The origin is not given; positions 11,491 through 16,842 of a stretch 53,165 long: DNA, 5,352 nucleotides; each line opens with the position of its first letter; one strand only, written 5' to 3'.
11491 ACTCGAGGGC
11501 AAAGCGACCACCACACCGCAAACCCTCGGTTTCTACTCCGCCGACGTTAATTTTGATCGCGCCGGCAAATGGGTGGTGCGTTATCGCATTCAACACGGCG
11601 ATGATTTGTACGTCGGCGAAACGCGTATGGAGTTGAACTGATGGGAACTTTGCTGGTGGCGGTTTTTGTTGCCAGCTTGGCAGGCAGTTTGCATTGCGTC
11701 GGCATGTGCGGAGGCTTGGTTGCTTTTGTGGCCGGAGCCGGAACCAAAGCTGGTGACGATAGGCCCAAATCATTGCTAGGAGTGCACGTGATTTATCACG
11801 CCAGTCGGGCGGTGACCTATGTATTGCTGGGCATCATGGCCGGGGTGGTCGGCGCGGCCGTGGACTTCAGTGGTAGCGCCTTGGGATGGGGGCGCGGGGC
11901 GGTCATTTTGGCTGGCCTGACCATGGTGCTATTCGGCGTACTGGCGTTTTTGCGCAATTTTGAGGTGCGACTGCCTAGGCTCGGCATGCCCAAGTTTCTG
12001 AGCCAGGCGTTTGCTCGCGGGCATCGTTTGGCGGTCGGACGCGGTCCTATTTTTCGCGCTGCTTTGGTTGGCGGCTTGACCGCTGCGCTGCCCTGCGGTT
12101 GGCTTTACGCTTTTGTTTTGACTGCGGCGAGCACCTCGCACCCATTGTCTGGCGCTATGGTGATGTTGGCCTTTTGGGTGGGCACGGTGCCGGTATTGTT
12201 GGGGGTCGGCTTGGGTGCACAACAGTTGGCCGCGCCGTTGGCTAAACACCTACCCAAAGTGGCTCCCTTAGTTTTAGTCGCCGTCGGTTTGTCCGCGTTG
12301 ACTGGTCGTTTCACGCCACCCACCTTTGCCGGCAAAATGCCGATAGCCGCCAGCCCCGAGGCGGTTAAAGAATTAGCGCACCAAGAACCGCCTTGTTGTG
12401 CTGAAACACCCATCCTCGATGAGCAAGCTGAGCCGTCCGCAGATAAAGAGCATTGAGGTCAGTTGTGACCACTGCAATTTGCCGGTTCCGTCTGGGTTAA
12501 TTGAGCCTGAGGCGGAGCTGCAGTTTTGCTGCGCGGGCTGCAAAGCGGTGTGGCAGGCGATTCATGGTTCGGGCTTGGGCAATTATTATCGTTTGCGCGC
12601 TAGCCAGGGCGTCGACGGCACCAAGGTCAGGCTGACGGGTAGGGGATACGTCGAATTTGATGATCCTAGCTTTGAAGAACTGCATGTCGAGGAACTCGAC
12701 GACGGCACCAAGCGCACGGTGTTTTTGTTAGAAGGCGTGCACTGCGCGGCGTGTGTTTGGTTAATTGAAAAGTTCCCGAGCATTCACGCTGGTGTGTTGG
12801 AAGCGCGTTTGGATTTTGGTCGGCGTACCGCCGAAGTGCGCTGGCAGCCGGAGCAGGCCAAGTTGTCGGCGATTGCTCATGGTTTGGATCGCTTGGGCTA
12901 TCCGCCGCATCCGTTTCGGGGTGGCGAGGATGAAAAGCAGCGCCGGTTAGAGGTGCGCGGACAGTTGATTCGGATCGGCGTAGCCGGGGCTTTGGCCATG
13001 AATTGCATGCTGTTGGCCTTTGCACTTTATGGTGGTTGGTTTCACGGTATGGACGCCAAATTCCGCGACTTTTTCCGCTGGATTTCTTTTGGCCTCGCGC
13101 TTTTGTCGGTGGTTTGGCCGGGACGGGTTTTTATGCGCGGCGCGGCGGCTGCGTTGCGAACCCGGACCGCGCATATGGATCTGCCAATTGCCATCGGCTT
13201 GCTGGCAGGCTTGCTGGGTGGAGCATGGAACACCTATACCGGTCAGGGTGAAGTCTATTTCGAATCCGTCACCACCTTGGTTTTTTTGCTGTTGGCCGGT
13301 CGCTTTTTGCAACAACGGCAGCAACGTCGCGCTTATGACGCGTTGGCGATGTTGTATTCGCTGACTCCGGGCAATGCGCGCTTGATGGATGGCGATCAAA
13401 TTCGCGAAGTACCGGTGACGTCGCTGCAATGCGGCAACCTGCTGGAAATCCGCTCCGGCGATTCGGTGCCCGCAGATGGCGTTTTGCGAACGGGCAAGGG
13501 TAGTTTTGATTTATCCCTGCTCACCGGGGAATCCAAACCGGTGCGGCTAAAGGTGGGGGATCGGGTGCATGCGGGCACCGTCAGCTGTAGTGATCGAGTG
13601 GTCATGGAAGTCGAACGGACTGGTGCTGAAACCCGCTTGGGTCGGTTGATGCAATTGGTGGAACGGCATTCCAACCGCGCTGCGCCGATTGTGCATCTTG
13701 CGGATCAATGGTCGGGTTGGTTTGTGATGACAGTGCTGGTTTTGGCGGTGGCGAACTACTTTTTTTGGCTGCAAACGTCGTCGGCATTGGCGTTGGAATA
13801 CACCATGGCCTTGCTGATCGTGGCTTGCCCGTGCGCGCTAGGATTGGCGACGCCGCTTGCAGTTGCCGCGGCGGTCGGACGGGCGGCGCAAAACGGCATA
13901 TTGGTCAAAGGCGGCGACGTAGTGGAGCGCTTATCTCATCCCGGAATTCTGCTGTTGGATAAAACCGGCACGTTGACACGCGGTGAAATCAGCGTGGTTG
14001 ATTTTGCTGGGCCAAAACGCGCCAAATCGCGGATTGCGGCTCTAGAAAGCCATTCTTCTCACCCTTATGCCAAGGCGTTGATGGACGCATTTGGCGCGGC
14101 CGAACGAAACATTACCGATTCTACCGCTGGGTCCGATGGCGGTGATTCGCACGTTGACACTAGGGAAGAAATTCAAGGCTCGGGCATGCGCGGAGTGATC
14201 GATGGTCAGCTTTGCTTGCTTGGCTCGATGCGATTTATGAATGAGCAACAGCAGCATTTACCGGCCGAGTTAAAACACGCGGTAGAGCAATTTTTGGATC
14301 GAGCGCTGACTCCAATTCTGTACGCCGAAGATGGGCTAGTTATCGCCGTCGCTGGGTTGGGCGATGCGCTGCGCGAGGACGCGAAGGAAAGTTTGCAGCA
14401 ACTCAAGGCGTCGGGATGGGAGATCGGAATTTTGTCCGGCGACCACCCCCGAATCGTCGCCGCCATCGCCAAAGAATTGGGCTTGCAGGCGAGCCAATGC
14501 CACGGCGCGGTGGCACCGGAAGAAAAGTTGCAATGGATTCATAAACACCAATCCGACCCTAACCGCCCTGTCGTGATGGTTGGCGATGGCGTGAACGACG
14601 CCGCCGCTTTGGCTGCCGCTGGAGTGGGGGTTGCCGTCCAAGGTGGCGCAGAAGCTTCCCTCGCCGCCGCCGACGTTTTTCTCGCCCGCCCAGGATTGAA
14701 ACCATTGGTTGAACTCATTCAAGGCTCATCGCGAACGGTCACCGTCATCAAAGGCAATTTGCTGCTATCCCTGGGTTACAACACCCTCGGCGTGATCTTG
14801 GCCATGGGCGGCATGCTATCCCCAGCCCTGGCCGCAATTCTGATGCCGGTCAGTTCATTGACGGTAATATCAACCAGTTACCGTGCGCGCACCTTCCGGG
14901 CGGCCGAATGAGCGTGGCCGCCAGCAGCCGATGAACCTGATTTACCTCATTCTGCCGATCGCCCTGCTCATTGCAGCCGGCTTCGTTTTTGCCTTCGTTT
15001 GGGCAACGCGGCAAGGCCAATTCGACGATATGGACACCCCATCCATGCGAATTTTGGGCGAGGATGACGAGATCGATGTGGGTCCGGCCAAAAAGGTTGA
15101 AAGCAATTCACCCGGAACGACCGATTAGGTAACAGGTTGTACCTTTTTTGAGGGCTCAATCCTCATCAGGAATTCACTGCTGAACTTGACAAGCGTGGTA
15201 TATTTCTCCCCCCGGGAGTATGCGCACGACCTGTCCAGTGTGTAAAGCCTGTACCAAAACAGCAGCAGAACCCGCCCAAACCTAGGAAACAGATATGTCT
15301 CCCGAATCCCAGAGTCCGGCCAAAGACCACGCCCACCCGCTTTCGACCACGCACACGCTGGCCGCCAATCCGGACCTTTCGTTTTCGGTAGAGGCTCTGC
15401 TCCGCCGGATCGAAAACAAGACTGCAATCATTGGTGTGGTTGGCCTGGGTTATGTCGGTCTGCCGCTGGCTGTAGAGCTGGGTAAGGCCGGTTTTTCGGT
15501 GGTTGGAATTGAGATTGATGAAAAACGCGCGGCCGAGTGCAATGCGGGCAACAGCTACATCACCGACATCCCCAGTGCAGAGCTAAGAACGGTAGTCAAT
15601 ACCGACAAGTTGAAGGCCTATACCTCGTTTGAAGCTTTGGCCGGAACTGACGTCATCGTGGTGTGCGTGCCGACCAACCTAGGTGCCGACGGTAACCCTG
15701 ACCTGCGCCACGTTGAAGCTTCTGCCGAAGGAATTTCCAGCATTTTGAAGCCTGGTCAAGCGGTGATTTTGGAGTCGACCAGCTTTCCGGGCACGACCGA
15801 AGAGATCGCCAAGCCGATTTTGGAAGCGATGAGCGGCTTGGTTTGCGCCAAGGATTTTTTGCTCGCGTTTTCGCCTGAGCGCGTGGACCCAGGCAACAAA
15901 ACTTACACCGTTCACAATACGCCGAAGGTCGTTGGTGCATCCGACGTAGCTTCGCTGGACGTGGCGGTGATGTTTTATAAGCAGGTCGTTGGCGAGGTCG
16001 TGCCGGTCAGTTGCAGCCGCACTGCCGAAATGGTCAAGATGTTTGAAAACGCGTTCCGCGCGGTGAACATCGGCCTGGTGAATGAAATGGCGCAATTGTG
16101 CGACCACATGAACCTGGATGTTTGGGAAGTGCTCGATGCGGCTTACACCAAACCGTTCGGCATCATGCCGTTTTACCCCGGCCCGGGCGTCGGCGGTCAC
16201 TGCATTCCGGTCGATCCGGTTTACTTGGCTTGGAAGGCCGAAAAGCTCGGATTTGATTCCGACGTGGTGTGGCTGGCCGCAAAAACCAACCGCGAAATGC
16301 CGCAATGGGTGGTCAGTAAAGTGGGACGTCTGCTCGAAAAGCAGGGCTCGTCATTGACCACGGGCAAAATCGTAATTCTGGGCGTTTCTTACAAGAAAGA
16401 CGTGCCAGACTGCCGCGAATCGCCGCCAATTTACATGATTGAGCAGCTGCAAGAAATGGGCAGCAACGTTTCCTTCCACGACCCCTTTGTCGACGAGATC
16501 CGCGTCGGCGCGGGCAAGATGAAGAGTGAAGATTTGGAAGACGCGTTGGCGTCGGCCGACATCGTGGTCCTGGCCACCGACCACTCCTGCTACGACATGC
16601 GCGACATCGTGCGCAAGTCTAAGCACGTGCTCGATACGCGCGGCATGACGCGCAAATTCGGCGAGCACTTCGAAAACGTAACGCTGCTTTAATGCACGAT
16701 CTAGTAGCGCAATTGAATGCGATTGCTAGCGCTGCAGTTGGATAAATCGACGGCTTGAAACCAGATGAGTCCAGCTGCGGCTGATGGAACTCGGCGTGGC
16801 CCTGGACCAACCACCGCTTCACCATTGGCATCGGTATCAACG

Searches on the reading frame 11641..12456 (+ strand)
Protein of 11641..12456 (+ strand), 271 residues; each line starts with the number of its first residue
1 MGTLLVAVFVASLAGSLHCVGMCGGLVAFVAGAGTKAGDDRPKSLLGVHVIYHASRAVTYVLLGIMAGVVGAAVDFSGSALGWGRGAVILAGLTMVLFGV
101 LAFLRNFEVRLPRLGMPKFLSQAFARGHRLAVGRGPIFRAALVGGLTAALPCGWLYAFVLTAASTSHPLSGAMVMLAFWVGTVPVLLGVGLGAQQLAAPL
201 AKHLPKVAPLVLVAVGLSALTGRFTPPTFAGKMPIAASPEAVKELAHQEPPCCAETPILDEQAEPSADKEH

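Call 52: search_protein_families(library=pfam, proteins=[window:11641-12456:+], max_evalue=0.00001)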
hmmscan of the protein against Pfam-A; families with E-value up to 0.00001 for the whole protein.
window:11641-12456:+ (271 aa): 1 family
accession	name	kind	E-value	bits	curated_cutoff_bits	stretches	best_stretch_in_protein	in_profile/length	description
PF13386.12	DsbD_2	-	3.8e-38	131.8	24.9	1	8-217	2-198/199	Cytochrome C biogenesis protein transmembrane region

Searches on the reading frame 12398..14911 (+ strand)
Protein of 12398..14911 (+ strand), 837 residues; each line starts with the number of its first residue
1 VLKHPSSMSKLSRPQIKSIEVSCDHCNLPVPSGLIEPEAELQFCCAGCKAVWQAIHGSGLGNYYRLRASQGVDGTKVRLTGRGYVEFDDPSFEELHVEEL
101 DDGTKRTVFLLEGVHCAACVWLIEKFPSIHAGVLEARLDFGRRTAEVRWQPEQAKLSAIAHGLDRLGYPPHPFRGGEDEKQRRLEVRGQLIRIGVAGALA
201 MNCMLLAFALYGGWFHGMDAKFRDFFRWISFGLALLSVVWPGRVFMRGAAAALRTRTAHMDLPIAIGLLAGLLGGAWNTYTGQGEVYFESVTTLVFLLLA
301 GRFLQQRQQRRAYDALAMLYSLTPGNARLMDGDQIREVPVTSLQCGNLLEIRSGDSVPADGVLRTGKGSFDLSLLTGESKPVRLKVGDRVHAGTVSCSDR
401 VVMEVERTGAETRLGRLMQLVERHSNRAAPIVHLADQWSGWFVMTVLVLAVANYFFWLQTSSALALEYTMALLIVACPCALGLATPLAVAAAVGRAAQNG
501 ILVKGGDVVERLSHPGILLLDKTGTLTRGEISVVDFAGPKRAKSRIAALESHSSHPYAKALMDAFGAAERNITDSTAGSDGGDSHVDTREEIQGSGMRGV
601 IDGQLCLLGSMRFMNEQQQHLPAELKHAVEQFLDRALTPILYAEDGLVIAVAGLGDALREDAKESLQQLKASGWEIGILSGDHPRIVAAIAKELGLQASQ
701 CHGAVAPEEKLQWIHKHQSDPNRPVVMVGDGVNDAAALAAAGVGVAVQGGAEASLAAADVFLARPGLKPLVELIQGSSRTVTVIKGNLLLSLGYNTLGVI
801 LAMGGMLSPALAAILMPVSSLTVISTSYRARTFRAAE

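Call 52: search_protein_families(library=pfam, proteins=[window:12398-14911:+], max_evalue=0.00001)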
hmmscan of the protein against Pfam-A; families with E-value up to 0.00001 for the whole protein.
window:12398-14911:+ (837 aa): 6 families
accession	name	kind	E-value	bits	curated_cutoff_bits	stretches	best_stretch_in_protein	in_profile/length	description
PF00122.25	E1-E2_ATPase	-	7.8e-49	166.1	28.1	1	322-499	2-181/181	E1-E2 ATPase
PF00702.32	Hydrolase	-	1.8e-27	97.5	26.4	1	518-742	4-191/191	haloacid dehalogenase-like hydrolase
PF12156.14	ATPase-cat_bd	-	1.4e-13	51.8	27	1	22-99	1-84/86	Putative metal-binding domain of cation transport ATPase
PF00403.32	HMA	-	5.4e-07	30.3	24.8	1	108-168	1-61/62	Heavy-metal-associated domain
PF12710.13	HAD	-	1.1e-06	29.7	27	0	611-738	55-188/189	haloacid dehalogenase-like hydrolase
PF08282.18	Hydrolase_3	-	1.5e-06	28.6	20.9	0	716-761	197-242/255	haloacid dehalogenase-like hydrolase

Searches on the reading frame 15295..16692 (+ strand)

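Call 53: search_protein_families(library=pfam, proteins=[window:15295-16692:+], max_evalue=0.00001)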
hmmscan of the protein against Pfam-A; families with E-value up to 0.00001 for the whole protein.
window:15295-16692:+ (465 aa): 5 families
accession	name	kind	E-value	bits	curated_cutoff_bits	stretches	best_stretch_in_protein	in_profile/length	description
PF03721.20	UDPG_MGDP_dh_N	-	7.4e-37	127.2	27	1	46-216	3-175/187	UDP-glucose/GDP-mannose dehydrogenase family, NAD binding domain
PF00984.24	UDPG_MGDP_dh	-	5.7e-32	110.1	25.4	1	242-333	1-93/94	UDP-glucose/GDP-mannose dehydrogenase family, central domain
PF03720.21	UDPG_MGDP_dh_C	-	1.2e-22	80.7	30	1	361-452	2-101/103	UDP-glucose/GDP-mannose dehydrogenase family, UDP binding domain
PF03446.21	NAD_binding_2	-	8.5e-10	39.3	21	1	46-175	2-107/161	NAD binding domain of 6-phosphogluconate dehydrogenase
PF01210.29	NAD_Gly3P_dh_N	-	8.8e-06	26.2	23.1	0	46-129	2-81/158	NAD-dependent glycerol-3-phosphate dehydrogenase N-terminus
